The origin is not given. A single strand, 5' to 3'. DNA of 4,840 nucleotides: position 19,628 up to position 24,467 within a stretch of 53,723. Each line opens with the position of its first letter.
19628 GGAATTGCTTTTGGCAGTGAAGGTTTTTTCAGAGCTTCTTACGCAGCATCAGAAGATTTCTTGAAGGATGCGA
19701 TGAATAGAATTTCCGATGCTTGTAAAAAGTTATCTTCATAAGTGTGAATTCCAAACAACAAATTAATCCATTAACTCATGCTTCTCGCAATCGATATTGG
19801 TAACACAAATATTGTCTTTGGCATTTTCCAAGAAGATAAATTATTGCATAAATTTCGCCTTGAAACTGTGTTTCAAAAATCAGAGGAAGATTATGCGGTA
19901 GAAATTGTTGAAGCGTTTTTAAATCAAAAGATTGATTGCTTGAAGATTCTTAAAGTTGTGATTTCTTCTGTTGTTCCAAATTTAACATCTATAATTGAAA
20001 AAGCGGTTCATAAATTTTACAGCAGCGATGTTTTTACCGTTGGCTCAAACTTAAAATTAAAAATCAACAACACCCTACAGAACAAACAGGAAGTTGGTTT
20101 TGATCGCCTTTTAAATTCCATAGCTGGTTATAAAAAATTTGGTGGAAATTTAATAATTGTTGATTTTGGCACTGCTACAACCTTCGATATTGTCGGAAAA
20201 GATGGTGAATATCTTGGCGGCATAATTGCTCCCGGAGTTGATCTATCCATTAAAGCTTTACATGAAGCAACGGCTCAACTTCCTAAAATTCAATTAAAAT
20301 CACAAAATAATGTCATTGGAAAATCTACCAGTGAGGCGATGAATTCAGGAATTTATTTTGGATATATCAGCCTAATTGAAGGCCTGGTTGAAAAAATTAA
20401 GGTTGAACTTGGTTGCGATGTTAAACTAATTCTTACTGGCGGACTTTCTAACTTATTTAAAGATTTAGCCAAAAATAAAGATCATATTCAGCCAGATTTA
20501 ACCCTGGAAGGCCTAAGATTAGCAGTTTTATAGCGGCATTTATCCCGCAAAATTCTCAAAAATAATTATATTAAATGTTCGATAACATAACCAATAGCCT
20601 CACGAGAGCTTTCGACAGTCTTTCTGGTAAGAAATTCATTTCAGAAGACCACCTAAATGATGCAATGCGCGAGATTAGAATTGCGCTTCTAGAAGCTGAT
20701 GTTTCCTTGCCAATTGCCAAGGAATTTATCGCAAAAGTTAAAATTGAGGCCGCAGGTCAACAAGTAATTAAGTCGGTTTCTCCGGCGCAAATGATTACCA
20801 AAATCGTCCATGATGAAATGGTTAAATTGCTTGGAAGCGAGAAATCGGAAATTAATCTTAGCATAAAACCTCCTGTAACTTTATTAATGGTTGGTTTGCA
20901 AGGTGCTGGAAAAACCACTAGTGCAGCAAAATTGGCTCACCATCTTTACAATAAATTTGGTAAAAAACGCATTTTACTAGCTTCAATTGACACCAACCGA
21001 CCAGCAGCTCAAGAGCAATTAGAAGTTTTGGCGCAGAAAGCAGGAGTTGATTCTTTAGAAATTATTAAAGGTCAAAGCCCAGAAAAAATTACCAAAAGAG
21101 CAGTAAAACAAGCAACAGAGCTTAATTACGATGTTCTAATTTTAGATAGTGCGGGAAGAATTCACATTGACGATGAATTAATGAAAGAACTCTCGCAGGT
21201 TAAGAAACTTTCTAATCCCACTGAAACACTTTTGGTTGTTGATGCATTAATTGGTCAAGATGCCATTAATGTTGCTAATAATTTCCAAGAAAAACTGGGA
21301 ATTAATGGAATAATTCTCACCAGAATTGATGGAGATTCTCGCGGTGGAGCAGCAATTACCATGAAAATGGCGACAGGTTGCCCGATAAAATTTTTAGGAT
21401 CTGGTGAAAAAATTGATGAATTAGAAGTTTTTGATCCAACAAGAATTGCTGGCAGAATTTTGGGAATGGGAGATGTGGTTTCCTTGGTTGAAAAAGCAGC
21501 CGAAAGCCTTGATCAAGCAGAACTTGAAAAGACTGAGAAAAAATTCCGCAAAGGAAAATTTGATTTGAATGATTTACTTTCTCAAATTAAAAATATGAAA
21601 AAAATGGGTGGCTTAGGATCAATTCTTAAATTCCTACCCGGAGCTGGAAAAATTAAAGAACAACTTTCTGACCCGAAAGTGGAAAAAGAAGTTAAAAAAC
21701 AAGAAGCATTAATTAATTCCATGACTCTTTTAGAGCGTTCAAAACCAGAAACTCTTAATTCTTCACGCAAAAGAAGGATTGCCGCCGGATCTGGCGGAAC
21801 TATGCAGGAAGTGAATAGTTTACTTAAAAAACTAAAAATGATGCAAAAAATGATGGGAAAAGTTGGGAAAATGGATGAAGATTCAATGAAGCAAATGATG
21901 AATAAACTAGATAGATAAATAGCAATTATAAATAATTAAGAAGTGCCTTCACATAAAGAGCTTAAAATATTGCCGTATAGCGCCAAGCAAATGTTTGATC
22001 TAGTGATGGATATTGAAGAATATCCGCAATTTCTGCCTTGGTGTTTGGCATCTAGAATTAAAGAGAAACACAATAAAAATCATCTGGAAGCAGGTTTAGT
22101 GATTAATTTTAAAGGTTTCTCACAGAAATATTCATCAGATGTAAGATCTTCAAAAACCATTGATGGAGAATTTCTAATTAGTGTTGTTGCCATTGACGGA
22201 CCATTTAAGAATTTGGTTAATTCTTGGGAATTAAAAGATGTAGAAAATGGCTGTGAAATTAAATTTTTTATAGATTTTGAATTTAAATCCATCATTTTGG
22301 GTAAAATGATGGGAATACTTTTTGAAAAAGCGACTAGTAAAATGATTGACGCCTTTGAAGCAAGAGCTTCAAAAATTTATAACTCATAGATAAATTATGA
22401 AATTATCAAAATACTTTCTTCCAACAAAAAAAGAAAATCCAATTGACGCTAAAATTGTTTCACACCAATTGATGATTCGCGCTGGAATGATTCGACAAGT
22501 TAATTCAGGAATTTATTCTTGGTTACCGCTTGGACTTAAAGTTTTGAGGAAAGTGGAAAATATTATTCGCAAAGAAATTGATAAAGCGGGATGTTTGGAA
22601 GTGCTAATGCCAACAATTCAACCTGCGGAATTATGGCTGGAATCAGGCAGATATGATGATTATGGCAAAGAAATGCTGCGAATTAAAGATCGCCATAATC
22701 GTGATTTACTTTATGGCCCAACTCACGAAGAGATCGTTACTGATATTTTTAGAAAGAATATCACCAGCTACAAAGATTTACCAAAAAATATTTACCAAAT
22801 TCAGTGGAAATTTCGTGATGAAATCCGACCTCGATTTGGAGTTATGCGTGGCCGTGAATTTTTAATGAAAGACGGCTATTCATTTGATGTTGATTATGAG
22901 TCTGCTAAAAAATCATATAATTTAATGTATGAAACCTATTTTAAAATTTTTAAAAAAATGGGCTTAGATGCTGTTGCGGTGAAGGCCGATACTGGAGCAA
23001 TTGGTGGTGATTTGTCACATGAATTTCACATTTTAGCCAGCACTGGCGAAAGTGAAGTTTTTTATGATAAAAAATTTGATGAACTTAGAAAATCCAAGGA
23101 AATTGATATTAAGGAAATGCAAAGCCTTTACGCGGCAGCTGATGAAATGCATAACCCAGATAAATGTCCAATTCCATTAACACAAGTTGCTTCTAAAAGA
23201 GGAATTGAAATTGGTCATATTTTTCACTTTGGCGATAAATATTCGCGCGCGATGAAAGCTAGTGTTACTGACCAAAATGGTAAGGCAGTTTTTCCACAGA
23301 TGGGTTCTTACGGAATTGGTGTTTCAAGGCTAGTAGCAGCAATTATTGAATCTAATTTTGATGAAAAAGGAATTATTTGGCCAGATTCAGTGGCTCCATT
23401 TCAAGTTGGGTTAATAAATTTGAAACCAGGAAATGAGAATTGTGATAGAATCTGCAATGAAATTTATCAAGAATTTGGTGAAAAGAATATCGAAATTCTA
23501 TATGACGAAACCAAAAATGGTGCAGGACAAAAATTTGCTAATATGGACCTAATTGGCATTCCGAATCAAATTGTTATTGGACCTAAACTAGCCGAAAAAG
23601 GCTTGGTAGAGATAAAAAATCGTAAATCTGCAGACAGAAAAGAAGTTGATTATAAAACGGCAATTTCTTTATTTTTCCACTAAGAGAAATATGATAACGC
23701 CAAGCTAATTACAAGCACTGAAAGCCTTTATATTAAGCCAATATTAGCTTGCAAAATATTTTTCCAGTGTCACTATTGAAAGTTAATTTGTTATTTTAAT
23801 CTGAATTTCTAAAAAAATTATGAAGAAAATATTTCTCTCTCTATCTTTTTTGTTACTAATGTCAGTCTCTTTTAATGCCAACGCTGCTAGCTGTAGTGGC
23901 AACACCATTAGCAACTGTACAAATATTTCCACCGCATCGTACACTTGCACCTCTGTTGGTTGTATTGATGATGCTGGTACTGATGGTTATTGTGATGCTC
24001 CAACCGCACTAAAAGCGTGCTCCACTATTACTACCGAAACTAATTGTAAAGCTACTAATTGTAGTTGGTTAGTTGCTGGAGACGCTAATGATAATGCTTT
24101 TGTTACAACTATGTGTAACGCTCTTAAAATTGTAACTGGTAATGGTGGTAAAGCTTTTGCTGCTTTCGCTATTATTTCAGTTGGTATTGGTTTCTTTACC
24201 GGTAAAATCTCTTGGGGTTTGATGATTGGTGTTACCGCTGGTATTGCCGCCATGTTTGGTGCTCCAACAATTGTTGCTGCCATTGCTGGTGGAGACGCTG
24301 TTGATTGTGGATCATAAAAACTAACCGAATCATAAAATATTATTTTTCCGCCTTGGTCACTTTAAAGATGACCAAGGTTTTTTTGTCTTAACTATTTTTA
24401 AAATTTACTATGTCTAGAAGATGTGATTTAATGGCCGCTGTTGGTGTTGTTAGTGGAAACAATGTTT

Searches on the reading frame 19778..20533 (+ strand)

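Call 7: search_protein_families(library=pfam, proteins=[window:19778-20533:+], max_evalue=0.001)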
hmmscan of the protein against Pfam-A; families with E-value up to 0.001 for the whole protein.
window:19778-20533:+ (251 aa): 1 family
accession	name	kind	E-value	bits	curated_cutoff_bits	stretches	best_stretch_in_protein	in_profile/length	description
PF03309.20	Pan_kinase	-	1.2e-67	228.2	24.7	1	2-205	1-204/205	Type III pantothenate kinase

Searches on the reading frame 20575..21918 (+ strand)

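Call 7: search_protein_families(library=pfam, proteins=[window:20575-21918:+], max_evalue=0.001)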
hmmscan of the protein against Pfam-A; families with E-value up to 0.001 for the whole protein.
window:20575-21918:+ (447 aa): 7 families
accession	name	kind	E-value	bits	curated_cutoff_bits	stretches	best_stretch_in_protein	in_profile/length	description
PF00448.28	SRP54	-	5.3e-69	232.2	22.7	1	101-297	2-196/196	SRP54-type protein, GTPase domain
PF02978.25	SRP_SPB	-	1.4e-30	105.9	27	1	328-427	1-91/91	Signal peptide binding domain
PF02881.24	SRP54_N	-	7.8e-19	68.1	22.4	1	6-82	2-75/75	SRP54-type protein, helical bundle domain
PF13401.12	AAA_22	-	8e-06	26.6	27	1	103-221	8-116/130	AAA domain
PF00005.33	ABC_tran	-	4.8e-05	24.4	25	1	92-180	3-80/137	ABC transporter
PF06414.18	Zeta_toxin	-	8e-05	22.6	22.3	1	94-193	10-103/199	Zeta toxin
PF01656.29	CbiA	-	8.1e-05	23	25.4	1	110-257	9-89/125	CobQ/CobB/MinD/ParA nucleotide binding domain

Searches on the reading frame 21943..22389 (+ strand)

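Call 24: search_protein_families(library=pfam, proteins=[window:21943-22389:+], max_evalue=0.01)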
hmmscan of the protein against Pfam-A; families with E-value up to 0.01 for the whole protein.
window:21943-22389:+ (148 aa): 2 families
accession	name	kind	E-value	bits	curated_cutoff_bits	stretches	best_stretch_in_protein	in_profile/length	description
PF03364.25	Polyketide_cyc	-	1.2e-27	97.1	23.4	1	10-139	1-126/126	Polyketide cyclase / dehydrase and lipid transport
PF10604.15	Polyketide_cyc2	-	0.00029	21.6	27.4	1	11-138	11-137/142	Polyketide cyclase / dehydrase and lipid transport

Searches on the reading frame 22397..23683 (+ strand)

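Call 7: search_protein_families(library=pfam, proteins=[window:22397-23683:+], max_evalue=0.001)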
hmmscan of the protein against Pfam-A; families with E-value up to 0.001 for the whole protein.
window:22397-23683:+ (428 aa): 2 families
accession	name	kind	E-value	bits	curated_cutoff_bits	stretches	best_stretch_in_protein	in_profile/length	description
PF00587.30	tRNA-synt_2b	-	8.4e-31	107.8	29.3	1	96-320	3-179/179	tRNA synthetase class II core domain (G, H, P, S and T)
PF03129.25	HGTP_anticodon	-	5.7e-16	58.9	21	1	336-424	1-89/94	Anticodon binding domain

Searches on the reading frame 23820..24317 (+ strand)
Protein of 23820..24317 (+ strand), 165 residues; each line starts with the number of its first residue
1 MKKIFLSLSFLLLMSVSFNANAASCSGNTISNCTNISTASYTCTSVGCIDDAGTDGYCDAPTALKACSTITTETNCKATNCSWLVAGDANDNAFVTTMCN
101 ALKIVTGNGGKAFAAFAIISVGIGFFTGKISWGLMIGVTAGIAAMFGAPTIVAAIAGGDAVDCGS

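Call 24: search_protein_families(library=pfam, proteins=[window:23820-24317:+], max_evalue=0.01)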
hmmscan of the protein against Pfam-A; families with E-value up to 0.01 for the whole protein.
window:23820-24317:+ (165 aa): 1 family
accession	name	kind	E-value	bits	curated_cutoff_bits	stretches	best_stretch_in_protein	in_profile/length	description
PF04956.18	TrbC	-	1.1e-09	38.8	27.9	1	87-155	31-98/98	TrbC/VIRB2 pilin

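Call 83: search_protein_families(library=ncbifam, proteins=[window:23820-24317:+], max_evalue=0.001)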
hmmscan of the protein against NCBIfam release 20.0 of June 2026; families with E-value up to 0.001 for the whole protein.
window:23820-24317:+ (165 aa): 1 family
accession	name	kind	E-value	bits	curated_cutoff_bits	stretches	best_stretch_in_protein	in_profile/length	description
NF010431.0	PRK13857.1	equivalog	2.7e-07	30.6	103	1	86-158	50-119/120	pilin major subunit VirB2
